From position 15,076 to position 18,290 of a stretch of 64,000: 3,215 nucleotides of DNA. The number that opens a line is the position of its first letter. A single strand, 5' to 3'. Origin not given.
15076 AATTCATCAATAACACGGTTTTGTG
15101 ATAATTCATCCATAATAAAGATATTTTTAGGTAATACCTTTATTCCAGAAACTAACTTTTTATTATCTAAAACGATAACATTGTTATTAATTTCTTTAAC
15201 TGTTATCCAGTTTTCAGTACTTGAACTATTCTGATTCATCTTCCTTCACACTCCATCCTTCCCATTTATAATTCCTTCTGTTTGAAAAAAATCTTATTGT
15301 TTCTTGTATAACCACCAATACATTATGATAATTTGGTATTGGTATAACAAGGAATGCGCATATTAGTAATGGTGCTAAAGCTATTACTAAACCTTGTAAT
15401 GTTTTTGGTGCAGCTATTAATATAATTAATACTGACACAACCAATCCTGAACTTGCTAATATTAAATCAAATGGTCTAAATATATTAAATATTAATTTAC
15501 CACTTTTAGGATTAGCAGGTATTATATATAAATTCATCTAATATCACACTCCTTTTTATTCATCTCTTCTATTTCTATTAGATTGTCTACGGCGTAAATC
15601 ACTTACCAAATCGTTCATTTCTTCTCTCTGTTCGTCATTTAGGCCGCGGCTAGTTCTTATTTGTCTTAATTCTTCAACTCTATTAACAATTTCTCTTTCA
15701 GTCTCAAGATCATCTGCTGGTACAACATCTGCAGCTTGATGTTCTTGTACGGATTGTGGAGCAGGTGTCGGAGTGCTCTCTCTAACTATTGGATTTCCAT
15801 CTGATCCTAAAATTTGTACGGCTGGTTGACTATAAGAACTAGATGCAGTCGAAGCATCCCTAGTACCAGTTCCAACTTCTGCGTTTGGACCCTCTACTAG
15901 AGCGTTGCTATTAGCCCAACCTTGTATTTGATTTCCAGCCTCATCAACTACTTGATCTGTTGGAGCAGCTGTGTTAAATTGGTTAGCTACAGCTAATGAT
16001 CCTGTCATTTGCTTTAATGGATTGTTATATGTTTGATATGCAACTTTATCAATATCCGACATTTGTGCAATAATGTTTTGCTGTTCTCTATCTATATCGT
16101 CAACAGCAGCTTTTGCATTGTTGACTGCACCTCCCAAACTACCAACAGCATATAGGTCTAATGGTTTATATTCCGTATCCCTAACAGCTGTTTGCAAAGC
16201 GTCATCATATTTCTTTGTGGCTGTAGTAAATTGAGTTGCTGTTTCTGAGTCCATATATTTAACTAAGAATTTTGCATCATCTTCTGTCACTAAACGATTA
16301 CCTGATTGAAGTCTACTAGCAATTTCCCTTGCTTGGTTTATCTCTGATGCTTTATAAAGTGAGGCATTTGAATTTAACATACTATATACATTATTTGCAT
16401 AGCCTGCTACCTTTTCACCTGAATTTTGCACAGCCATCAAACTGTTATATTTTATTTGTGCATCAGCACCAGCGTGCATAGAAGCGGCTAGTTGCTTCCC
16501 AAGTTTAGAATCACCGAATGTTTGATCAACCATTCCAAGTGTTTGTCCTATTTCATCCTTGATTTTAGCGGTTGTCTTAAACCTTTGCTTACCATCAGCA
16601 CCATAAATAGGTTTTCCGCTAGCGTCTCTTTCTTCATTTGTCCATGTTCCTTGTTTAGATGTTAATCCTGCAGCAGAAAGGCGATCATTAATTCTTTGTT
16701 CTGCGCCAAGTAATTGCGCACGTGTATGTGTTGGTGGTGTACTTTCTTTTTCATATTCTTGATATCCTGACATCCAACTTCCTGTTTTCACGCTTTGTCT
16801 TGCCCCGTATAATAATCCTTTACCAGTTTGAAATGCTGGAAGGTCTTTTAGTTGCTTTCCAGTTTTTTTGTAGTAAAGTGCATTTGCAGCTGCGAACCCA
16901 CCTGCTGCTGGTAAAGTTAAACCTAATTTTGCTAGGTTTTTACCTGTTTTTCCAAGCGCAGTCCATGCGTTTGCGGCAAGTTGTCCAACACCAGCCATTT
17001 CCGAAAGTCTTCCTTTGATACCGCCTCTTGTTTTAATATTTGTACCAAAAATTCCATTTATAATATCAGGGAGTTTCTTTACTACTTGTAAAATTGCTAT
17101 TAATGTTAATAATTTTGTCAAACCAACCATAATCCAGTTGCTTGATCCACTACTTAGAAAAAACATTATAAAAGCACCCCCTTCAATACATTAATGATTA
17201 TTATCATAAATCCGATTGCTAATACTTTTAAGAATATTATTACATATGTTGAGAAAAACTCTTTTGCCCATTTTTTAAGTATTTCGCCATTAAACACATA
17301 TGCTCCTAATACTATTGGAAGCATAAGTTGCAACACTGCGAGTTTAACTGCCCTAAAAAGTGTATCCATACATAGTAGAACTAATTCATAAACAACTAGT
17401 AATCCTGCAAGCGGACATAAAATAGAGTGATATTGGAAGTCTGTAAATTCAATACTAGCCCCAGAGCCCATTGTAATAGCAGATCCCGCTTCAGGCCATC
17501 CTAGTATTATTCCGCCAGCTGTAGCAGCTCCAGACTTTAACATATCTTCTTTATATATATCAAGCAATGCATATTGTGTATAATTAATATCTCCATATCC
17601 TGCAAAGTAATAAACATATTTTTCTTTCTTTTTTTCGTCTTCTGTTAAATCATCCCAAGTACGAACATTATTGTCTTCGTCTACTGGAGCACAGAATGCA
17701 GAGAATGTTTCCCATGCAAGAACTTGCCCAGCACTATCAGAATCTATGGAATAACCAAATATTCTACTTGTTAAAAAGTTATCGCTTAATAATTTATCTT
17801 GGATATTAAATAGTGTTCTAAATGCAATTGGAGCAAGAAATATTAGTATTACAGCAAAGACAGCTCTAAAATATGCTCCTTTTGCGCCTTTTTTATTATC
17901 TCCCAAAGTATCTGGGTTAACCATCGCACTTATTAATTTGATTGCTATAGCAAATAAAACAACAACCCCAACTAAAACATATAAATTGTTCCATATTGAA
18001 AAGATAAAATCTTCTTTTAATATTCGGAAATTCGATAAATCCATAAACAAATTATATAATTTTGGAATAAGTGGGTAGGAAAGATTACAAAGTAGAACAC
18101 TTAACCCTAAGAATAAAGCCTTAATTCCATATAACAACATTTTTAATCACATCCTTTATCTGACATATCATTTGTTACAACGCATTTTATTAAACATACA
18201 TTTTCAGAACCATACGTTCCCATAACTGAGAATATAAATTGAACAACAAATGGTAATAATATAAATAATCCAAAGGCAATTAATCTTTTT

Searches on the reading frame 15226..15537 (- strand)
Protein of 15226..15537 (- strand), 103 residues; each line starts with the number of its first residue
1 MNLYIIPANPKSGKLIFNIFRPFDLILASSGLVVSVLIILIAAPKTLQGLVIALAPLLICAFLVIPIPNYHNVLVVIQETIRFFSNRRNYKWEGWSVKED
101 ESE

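Call 4: search_protein_families(library=pfam, proteins=[window:15226-15537:-], max_evalue=1)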
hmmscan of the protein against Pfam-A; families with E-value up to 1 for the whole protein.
window:15226-15537:- (103 aa): 0 families

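Call 5: search_protein_families(library=ncbifam, proteins=[window:15226-15537:-], max_evalue=1)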
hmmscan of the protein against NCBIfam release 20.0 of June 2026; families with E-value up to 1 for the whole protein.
window:15226-15537:- (103 aa): 3 families
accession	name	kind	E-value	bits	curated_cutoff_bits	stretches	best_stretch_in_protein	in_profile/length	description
NF045975.1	VirB4_plasma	equivalog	0.00016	19.5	590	1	5-93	2-97/894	Mbov_0397 family ICE element conjugal transfer ATPase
NF045993.1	MAG0130_MAG3770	subfamily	0.062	13.2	85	1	18-82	20-87/140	MAG0130/MAG3770 family membrane protein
TIGR04173.1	PIP_CTERM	subfamily_domain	0.077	13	30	1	65-77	1-13/27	PIP-CTERM sorting domain-containing protein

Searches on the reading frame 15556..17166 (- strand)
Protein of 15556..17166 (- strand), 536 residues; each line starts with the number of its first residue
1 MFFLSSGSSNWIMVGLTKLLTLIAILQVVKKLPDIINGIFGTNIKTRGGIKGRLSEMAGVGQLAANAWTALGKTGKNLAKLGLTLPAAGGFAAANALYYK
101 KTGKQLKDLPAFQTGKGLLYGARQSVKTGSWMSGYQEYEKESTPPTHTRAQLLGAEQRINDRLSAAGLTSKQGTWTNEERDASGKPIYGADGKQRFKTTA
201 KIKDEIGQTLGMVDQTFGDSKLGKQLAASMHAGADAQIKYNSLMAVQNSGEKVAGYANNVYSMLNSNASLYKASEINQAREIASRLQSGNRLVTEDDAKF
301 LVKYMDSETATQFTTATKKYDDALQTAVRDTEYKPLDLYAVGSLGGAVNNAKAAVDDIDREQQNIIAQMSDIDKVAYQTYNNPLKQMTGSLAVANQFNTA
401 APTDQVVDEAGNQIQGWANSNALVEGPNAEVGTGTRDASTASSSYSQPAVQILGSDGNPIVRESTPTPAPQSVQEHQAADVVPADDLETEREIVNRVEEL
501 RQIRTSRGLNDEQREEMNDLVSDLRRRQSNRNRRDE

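Call 4: search_protein_families(library=pfam, proteins=[window:15556-17166:-], max_evalue=1)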
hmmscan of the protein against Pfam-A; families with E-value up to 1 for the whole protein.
window:15556-17166:- (536 aa): 1 family
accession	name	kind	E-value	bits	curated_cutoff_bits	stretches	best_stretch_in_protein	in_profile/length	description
PF14747.11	DUF4473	-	0.45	11.5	25.9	0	350-381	44-75/78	Domain of unknown function (DUF4473)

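Call 5: search_protein_families(library=ncbifam, proteins=[window:15556-17166:-], max_evalue=1)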
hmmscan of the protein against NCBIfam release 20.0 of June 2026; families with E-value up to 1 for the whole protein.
window:15556-17166:- (536 aa): 1 family
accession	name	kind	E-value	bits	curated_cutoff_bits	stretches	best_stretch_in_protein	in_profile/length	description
TIGR02783.1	TrbL_P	equivalog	0.01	15.2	128.85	1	11-95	225-292/298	P-type conjugative transfer protein TrbL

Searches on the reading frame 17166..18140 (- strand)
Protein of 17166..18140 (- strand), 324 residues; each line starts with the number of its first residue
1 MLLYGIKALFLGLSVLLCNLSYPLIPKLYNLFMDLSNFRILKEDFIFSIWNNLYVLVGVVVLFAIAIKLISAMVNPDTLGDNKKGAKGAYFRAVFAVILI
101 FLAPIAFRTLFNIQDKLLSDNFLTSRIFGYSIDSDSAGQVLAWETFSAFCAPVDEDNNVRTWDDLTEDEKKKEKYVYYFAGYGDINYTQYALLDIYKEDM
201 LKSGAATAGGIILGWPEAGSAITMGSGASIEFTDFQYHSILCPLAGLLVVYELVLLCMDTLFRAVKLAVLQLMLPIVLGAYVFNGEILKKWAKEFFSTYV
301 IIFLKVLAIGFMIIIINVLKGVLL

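Call 4: search_protein_families(library=pfam, proteins=[window:17166-18140:-], max_evalue=1)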
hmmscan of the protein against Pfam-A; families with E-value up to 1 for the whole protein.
window:17166-18140:- (324 aa): 0 families

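Call 5: search_protein_families(library=ncbifam, proteins=[window:17166-18140:-], max_evalue=1)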
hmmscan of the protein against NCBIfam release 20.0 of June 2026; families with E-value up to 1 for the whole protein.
window:17166-18140:- (324 aa): 2 families
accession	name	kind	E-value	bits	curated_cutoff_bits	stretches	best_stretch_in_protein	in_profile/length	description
NF045889.1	ICE_Mbov_0396_TM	equivalog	0.00073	19.1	70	1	239-319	178-260/306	Mbov_0396 family ICE element transmembrane protein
NF045848.1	MMCAP2_0566_fam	domain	0.038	13.3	90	0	59-319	67-270/322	MMCAP2_0566 family conjugal transfer protein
